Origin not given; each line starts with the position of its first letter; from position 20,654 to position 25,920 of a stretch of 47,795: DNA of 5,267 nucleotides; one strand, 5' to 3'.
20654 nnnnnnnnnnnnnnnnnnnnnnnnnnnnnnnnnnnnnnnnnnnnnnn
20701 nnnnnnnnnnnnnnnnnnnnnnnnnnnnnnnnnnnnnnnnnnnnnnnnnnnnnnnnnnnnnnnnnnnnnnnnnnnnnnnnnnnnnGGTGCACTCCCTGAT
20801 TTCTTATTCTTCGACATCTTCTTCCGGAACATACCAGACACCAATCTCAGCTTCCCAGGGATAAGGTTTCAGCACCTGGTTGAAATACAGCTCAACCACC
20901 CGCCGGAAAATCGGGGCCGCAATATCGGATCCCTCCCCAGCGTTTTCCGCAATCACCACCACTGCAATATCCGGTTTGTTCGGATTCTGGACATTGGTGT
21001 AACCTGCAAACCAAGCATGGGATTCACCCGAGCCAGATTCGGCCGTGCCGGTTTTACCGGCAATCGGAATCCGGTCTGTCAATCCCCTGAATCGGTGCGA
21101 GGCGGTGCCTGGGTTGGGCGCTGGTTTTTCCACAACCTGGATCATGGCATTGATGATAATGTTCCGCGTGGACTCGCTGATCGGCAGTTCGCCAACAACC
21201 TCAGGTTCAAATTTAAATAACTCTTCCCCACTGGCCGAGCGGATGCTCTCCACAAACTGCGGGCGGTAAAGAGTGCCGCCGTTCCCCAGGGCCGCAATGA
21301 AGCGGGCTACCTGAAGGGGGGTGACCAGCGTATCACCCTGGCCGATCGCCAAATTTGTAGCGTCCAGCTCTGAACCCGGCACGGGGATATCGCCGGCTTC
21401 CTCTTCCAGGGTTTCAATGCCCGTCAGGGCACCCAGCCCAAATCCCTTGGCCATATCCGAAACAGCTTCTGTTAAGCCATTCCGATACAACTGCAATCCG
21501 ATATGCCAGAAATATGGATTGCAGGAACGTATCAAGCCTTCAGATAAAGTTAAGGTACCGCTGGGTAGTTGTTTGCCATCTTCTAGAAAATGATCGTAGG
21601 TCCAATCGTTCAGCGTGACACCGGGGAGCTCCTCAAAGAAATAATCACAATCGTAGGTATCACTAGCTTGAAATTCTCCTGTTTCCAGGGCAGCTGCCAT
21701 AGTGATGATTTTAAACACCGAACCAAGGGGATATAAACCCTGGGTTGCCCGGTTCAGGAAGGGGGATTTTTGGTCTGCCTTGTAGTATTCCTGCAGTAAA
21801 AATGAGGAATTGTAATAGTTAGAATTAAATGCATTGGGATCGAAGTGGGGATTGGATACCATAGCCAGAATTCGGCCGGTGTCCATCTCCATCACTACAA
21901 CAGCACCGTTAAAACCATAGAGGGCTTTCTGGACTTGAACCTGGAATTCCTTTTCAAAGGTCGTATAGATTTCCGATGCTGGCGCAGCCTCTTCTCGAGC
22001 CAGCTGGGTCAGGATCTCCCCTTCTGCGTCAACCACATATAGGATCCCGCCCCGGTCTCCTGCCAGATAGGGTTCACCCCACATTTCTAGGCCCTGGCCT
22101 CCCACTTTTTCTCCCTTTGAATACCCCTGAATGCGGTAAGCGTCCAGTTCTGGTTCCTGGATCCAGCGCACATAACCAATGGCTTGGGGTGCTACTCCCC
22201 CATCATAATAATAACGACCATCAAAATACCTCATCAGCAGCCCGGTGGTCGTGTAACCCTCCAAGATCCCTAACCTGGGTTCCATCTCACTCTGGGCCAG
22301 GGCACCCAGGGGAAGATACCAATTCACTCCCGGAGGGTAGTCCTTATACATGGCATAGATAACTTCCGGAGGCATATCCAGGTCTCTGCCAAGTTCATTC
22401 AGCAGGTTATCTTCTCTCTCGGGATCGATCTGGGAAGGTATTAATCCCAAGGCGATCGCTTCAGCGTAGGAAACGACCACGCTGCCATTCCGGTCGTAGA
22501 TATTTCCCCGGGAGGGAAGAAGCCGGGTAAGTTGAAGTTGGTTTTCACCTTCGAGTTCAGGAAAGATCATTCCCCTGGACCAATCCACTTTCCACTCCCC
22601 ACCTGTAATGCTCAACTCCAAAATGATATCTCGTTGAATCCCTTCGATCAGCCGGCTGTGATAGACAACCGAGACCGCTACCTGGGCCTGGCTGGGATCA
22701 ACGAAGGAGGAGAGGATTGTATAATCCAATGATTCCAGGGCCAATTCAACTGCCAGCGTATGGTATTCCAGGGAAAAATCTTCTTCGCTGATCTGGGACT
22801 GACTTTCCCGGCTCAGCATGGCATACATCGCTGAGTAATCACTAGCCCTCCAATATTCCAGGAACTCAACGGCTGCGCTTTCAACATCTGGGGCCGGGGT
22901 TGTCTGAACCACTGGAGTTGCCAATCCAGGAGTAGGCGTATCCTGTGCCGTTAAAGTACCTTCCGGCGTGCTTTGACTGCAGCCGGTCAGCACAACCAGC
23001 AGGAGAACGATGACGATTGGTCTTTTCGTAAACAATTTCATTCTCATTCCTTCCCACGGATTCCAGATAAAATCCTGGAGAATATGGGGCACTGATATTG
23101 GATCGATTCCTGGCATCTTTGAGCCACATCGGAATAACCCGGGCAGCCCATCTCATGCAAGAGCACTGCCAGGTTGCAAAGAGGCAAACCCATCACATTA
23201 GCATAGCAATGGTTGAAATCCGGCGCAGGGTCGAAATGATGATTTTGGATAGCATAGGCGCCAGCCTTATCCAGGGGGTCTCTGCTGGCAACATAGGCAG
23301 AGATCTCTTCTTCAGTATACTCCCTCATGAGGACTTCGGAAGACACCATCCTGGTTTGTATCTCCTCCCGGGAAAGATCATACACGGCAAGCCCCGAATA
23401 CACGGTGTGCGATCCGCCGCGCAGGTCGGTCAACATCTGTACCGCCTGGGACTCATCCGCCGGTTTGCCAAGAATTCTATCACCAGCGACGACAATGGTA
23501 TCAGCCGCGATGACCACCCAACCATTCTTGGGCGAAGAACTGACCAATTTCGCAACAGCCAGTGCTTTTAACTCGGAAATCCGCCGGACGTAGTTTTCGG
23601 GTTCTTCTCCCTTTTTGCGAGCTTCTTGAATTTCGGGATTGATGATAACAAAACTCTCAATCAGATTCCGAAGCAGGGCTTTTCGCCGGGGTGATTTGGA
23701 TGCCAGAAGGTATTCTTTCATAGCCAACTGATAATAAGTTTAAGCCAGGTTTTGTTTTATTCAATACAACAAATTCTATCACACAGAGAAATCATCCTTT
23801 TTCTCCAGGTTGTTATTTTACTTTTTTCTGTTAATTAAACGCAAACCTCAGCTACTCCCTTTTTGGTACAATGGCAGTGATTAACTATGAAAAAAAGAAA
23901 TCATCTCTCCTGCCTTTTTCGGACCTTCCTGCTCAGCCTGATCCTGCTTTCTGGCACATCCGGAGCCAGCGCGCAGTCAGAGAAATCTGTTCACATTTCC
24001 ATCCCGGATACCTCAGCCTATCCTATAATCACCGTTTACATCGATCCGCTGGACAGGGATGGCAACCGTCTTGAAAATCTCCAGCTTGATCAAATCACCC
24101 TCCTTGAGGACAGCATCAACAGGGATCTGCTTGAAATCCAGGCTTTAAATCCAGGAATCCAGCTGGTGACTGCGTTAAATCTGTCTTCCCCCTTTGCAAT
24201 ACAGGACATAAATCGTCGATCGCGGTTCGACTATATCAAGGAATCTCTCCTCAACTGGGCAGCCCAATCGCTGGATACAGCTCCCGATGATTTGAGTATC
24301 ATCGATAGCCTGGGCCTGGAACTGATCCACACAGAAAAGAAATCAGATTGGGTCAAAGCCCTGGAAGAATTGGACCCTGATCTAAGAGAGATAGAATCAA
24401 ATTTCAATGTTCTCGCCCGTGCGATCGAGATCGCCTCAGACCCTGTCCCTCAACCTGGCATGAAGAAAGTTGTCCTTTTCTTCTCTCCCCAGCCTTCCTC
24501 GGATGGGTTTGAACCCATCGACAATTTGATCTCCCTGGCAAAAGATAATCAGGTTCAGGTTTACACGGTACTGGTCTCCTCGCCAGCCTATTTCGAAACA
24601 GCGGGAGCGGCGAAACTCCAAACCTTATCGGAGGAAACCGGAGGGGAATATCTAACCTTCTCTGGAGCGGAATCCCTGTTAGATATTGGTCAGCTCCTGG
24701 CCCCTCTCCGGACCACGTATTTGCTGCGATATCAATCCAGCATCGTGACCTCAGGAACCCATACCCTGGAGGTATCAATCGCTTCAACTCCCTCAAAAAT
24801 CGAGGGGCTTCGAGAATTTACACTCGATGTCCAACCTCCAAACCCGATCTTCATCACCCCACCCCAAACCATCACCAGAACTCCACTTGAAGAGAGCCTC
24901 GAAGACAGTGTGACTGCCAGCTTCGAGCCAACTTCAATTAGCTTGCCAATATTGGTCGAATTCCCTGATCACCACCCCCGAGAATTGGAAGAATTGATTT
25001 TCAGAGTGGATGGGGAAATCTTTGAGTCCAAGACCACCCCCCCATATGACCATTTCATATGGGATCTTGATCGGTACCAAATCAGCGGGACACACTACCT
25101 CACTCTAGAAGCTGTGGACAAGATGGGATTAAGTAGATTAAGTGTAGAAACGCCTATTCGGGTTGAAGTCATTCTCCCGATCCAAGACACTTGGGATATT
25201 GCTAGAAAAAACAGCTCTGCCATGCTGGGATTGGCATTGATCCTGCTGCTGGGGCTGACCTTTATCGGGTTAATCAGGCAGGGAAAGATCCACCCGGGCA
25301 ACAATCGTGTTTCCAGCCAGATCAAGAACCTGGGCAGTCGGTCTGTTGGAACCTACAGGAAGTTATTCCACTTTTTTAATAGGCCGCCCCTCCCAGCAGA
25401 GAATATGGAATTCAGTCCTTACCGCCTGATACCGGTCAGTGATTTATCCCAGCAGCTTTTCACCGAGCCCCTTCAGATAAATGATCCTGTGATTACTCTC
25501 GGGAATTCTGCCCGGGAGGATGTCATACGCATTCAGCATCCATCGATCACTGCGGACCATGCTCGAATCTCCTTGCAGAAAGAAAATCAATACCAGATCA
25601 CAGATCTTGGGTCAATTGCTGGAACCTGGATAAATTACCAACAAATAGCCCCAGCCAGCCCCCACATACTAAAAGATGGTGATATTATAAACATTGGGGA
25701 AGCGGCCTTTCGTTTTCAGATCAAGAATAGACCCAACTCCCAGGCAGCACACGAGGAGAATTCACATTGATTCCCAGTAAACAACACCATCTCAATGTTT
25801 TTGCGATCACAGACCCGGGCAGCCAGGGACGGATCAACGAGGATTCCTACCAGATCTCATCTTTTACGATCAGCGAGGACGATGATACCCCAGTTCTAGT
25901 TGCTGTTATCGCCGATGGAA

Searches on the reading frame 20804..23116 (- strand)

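Call 37: search_protein_families(library=pfam, proteins=[window:20804-23116:-], max_evalue=0.001)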
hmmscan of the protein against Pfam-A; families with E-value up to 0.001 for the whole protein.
window:20804-23116:- (770 aa): 3 families
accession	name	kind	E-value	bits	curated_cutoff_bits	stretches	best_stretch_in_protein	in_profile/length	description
PF00905.27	Transpeptidase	-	3.2e-59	201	22.1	1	404-741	1-298/299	Penicillin binding protein transpeptidase domain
PF03717.20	PBP_dimer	-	6.5e-20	72.7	24.4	1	201-371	4-178/180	Penicillin-binding Protein dimerisation domain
PF05223.17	MecA_N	-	3.7e-10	40.6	22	1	80-190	4-115/117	NTF2-like N-terminal transpeptidase domain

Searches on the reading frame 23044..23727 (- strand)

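Call 37: search_protein_families(library=pfam, proteins=[window:23044-23727:-], max_evalue=0.001)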
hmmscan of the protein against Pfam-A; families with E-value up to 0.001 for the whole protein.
window:23044-23727:- (227 aa): 1 family
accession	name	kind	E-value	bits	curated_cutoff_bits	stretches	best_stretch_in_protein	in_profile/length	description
PF02545.19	Maf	-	4e-51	173.8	27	1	7-192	3-186/187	Maf-like protein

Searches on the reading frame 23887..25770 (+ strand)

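Call 37: search_protein_families(library=pfam, proteins=[window:23887-25770:+], max_evalue=0.001)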
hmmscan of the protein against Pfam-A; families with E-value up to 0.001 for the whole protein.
window:23887-25770:+ (627 aa): 2 families
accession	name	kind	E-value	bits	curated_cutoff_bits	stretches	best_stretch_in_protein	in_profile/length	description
PF00498.31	FHA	-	2.1e-14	54.1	20.7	1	537-604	2-67/67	FHA domain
PF16697.10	Yop-YscD_cpl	-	1.8e-06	28.5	33.2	1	530-611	13-91/94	Inner membrane component of T3SS, cytoplasmic domain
